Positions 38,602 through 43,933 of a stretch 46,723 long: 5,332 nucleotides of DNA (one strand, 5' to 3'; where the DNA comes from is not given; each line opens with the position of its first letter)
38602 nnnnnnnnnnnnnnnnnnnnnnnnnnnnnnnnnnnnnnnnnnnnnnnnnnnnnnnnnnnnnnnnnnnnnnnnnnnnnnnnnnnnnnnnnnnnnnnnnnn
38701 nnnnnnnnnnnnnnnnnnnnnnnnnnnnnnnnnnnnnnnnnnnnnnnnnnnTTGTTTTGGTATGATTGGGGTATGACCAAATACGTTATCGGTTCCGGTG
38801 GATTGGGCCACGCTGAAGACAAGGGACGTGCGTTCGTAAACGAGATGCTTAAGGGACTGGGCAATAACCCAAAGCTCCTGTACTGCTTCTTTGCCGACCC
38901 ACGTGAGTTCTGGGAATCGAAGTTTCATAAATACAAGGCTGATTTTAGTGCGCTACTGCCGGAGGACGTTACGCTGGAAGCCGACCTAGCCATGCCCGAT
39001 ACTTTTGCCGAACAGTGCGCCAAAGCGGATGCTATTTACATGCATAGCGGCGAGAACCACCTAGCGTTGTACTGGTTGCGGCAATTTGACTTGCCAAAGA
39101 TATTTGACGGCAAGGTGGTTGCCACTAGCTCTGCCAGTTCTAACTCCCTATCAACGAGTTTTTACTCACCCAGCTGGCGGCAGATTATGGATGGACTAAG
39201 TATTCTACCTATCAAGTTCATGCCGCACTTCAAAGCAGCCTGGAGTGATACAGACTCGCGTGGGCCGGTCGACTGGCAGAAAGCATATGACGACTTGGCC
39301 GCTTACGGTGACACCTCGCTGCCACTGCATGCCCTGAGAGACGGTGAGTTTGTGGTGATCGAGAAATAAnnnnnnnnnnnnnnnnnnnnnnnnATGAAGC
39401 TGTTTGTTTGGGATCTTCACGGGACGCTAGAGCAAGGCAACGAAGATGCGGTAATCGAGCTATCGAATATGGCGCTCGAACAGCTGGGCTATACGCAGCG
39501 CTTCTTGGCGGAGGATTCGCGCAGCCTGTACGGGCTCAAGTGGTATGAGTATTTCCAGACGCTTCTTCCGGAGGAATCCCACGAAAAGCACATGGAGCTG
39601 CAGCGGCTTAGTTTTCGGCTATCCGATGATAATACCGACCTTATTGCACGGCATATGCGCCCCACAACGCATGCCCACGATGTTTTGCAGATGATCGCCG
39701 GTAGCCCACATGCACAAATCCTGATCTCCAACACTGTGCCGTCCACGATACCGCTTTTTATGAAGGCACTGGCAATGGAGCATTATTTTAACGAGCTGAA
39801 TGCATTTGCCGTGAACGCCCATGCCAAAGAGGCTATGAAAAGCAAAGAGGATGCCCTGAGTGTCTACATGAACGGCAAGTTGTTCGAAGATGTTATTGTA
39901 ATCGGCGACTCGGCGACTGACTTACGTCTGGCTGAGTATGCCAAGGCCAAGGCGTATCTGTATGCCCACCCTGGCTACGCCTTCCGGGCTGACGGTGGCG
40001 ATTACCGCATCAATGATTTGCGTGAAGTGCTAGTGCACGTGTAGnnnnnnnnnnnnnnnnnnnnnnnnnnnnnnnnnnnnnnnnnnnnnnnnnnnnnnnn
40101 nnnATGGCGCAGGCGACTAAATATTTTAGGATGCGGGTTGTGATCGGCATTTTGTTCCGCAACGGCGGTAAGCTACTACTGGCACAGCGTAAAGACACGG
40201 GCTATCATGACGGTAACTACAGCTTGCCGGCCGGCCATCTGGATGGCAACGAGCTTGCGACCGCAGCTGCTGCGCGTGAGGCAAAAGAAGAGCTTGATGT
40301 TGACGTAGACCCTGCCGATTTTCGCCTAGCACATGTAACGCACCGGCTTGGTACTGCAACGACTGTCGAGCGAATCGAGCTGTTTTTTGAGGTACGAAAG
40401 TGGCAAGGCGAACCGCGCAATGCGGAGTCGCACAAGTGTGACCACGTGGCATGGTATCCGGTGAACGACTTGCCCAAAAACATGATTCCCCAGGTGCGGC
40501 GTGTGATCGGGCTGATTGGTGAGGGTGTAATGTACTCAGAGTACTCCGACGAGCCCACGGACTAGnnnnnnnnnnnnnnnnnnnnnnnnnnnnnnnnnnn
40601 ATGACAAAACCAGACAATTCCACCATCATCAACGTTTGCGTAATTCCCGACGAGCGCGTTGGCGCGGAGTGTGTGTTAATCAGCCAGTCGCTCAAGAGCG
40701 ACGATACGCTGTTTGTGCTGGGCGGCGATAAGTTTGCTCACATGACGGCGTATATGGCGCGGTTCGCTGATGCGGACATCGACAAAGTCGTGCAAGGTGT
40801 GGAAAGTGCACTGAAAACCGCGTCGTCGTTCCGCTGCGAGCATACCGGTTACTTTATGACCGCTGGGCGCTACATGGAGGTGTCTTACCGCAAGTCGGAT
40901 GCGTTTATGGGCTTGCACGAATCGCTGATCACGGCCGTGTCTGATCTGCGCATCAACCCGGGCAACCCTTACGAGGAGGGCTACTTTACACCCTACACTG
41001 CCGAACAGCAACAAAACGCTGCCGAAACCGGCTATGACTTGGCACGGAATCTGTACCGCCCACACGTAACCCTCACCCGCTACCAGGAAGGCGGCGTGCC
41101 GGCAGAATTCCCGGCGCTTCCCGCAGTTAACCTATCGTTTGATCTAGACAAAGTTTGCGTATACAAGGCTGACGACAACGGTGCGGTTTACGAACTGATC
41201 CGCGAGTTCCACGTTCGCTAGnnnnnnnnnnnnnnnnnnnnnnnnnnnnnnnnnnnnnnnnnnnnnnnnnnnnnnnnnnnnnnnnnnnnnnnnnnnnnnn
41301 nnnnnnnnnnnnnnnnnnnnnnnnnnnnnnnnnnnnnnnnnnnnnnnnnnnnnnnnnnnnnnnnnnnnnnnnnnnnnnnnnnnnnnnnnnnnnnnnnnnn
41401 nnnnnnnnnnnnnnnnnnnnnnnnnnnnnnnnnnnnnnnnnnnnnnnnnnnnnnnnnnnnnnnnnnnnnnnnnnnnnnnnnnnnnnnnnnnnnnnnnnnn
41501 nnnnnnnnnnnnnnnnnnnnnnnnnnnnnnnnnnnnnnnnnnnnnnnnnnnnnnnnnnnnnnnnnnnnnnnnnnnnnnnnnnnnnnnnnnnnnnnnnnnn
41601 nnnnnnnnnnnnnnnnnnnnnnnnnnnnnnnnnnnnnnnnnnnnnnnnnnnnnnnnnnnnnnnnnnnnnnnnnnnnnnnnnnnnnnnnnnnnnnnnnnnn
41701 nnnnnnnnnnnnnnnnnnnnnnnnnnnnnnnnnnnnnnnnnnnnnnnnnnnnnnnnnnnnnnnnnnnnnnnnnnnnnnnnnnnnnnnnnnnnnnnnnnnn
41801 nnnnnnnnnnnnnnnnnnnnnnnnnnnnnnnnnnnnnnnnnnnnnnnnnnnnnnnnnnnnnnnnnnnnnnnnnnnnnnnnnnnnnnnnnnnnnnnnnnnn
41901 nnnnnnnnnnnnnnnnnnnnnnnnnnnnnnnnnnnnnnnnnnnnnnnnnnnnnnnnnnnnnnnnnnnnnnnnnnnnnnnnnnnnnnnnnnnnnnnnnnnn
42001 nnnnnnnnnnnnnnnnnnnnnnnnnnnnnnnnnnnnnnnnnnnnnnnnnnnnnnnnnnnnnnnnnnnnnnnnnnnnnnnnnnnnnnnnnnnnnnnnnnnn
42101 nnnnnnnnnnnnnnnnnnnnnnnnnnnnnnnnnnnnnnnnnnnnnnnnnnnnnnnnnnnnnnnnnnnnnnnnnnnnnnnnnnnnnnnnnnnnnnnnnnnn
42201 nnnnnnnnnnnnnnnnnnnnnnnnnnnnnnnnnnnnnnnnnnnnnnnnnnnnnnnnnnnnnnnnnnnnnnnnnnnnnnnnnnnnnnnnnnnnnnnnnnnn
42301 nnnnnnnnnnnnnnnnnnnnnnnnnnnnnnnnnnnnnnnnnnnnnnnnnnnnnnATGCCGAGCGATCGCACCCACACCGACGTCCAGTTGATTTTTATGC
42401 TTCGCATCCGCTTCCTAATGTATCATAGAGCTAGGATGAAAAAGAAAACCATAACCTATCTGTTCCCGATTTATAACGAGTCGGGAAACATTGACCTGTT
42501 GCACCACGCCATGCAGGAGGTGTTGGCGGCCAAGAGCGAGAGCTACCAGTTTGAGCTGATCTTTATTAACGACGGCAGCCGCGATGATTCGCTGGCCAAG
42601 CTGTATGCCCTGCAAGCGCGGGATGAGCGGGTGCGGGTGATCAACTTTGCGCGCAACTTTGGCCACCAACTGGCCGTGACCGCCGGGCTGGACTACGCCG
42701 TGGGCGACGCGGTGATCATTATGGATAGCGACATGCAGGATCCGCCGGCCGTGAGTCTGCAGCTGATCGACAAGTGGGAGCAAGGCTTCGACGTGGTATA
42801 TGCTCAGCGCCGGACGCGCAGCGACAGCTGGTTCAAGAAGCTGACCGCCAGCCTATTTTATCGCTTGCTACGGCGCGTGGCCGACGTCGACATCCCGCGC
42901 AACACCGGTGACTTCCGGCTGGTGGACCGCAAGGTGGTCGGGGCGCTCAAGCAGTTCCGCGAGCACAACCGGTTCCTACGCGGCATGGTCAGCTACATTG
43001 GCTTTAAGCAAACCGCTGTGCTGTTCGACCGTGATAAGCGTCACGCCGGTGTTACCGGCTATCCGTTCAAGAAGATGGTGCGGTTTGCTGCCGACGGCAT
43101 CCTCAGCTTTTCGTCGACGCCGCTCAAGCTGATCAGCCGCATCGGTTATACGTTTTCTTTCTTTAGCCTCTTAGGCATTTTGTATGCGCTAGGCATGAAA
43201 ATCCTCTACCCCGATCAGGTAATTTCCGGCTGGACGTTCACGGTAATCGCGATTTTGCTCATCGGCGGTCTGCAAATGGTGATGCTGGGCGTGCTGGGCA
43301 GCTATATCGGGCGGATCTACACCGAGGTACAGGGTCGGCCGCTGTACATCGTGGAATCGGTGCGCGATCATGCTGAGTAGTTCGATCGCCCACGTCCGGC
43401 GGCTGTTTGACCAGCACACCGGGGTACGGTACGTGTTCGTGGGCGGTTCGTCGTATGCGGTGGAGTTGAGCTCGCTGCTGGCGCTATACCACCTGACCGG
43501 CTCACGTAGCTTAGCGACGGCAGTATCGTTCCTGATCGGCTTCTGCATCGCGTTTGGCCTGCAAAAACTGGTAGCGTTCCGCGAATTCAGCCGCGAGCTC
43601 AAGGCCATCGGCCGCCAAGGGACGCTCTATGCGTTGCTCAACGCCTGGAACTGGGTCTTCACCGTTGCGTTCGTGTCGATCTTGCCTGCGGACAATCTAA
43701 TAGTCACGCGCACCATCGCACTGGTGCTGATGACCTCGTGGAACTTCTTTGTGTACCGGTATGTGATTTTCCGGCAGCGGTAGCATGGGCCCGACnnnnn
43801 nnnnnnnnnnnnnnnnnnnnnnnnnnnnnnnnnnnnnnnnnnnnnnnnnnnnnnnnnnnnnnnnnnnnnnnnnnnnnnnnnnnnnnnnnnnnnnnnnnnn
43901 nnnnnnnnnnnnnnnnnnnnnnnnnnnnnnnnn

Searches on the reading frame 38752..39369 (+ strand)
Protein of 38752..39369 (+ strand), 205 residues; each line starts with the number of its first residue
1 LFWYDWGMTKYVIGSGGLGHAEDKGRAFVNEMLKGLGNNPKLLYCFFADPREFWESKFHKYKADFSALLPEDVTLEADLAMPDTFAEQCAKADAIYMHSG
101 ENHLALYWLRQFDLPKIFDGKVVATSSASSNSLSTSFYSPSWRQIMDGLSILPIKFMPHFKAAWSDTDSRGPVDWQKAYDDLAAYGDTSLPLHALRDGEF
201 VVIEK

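Call 59: search_protein_families(library=pfam, proteins=[window:38752-39369:+], max_evalue=0.01)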
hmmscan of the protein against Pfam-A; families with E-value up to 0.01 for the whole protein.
window:38752-39369:+ (205 aa): 1 family
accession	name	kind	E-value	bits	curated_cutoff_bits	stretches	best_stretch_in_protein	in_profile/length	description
PF03575.23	Peptidase_S51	-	0.0017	18.5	23.9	1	22-204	12-199/206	Peptidase family S51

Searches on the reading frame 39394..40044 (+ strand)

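Call 60: search_protein_families(library=pfam, proteins=[window:39394-40044:+], max_evalue=0.01)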
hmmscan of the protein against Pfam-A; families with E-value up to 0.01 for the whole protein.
window:39394-40044:+ (216 aa): 4 families
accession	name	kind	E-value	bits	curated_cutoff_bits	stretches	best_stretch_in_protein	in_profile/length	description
PF13419.12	HAD_2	-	6.7e-09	36.6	23.8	1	5-187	2-175/178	Haloacid dehalogenase-like hydrolase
PF00702.32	Hydrolase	-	1e-08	36.3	26.4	1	1-183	1-190/191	haloacid dehalogenase-like hydrolase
PF12710.13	HAD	-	4.6e-05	24.4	27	1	5-181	2-189/189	haloacid dehalogenase-like hydrolase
PF13242.12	Hydrolase_like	-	0.004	17.5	22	1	161-191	18-49/75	HAD-hyrolase-like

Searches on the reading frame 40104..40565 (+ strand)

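Call 60: search_protein_families(library=pfam, proteins=[window:40104-40565:+], max_evalue=0.01)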
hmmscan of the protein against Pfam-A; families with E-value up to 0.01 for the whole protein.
window:40104-40565:+ (153 aa): 2 families
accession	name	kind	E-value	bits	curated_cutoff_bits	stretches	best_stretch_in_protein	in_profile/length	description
PF00293.34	NUDIX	-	1.2e-18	67.8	21.1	1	10-133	3-129/134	NUDIX domain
PF14815.12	NUDIX_4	-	7.7e-08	32.6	35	1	15-131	3-106/113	NUDIX domain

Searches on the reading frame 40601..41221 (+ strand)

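Call 60: search_protein_families(library=pfam, proteins=[window:40601-41221:+], max_evalue=0.01)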
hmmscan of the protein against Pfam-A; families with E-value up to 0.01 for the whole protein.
window:40601-41221:+ (206 aa): 1 family
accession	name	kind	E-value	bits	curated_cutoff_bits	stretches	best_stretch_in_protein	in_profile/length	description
PF13563.12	2_5_RNA_ligase2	-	6.2e-07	30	27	1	46-193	26-151/152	2'-5' RNA ligase superfamily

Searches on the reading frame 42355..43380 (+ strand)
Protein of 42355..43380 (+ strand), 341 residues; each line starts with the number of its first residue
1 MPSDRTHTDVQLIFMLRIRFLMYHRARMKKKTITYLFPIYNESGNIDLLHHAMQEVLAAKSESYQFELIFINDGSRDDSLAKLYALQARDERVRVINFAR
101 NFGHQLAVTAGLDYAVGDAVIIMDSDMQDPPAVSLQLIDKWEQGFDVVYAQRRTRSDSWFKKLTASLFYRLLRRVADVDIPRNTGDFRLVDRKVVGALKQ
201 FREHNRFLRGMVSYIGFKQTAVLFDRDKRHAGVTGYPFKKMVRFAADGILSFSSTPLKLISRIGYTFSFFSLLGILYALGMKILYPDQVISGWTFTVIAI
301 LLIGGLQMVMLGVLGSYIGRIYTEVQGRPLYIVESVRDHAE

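Call 60: search_protein_families(library=pfam, proteins=[window:42355-43380:+], max_evalue=0.01)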
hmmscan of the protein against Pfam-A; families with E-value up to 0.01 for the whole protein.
window:42355-43380:+ (341 aa): 2 families
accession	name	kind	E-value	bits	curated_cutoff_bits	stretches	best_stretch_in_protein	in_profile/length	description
PF00535.33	Glycos_transf_2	-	1.1e-27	97.4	23.3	1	38-195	5-164/168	Glycosyl transferase family 2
PF10111.15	Glyco_tranf_2_2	-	0.00035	20.6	27.3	1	52-127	15-92/276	Glycosyltransferase like family 2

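Call 72: list_cluster_members(proteins=[window:42355-43380:+, window:43796-45163:-, window:39394-40044:+, window:40104-40565:+, window:41223-42407:-, window:38752-39369:+])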
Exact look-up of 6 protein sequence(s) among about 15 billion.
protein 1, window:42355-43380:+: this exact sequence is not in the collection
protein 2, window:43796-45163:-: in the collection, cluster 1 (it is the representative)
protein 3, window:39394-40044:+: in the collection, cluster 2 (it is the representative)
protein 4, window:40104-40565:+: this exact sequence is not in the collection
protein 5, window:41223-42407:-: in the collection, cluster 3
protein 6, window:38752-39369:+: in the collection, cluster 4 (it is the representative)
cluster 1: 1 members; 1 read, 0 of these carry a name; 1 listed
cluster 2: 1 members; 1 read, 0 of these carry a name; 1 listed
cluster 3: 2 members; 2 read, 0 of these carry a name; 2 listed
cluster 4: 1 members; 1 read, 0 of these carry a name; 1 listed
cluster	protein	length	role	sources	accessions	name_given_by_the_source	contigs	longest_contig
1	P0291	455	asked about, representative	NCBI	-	-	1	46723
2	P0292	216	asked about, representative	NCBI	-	-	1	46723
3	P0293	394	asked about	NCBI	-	-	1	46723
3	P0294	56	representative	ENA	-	-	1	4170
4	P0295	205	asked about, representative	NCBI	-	-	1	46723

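Call 101: search_dna_similar(query=window:42355-43380:+, collection=plasmids, mode=protein, max_rows=10)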
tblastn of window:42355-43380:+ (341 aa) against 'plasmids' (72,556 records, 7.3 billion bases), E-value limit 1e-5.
Records with a match: 488; places in all: 535; records where one place covers at least 80% of the query: 416.
Best place of each record, by identity: <60% 488.
By first word of the organism name: Pantoea 97; Bacillus 26; Lactiplantibacillus 19; Cupriavidus 18; Priestia 16; Klebsiella 16; Rhizobium 13; Azospirillum 12; Levilactobacillus 12; Sinorhizobium 11; and 103 more.
By predicted mobility (MOB-suite, as given by PLSDB): non-mobilizable 341; mobilizable 107; conjugative 40.
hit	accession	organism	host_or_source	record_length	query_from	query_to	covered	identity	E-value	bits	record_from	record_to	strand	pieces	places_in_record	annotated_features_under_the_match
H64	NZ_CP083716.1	Bacillus velezensis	cell culture,Meju, fermented soybean ...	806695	38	334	87%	50.0%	4e-86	290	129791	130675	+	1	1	glycosyltransferase family 2 protein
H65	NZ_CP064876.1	Bacillus toyonensis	sediment,deep-sea sediment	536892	36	341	90%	47.9%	4e-83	281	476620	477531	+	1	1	glycosyltransferase family 2 protein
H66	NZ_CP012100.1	Bacillus thuringiensis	whole organism,soil sample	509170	36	341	90%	47.6%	4e-82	278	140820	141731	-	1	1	glycosyltransferase family 2 protein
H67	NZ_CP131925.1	Bacillus mycoides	whole organism,soil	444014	36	341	90%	47.6%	7e-82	278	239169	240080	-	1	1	glycosyltransferase family 2 protein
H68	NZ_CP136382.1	Bacillus mycoides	whole organism,soil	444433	36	341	90%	47.6%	7e-82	278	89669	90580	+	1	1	glycosyltransferase family 2 protein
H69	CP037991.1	Bacillus mycoides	soil core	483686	36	341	90%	47.6%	7e-82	278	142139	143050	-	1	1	glycosyltransferase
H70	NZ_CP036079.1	Bacillus mycoides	cell culture,soil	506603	36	341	90%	47.6%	7e-82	278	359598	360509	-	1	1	glycosyltransferase family 2 protein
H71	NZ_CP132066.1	Bacillus mycoides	whole organism,soil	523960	36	341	90%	47.6%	7e-82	278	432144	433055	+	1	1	glycosyltransferase family 2 protein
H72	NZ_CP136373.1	Bacillus mycoides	whole organism,soil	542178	36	341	90%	47.6%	7e-82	278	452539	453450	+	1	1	glycosyltransferase family 2 protein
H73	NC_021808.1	Vibrio harveyi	-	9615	29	336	90%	46.5%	8e-81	275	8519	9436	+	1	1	glycosyltransferase family 2 protein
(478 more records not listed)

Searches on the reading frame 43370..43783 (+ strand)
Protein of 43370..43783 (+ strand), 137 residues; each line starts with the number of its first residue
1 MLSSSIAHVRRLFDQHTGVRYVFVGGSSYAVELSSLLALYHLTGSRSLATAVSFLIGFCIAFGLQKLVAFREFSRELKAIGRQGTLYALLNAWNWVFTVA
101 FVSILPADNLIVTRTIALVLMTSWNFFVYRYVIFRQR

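Call 60: search_protein_families(library=pfam, proteins=[window:43370-43783:+], max_evalue=0.01)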
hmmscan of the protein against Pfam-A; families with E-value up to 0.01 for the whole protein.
window:43370-43783:+ (137 aa): 1 family
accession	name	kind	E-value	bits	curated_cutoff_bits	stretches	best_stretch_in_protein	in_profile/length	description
PF04138.20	GtrA_DPMS_TM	-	6.6e-11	42.9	26.1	1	20-134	1-117/117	GtrA/DPMS, transmembrane domain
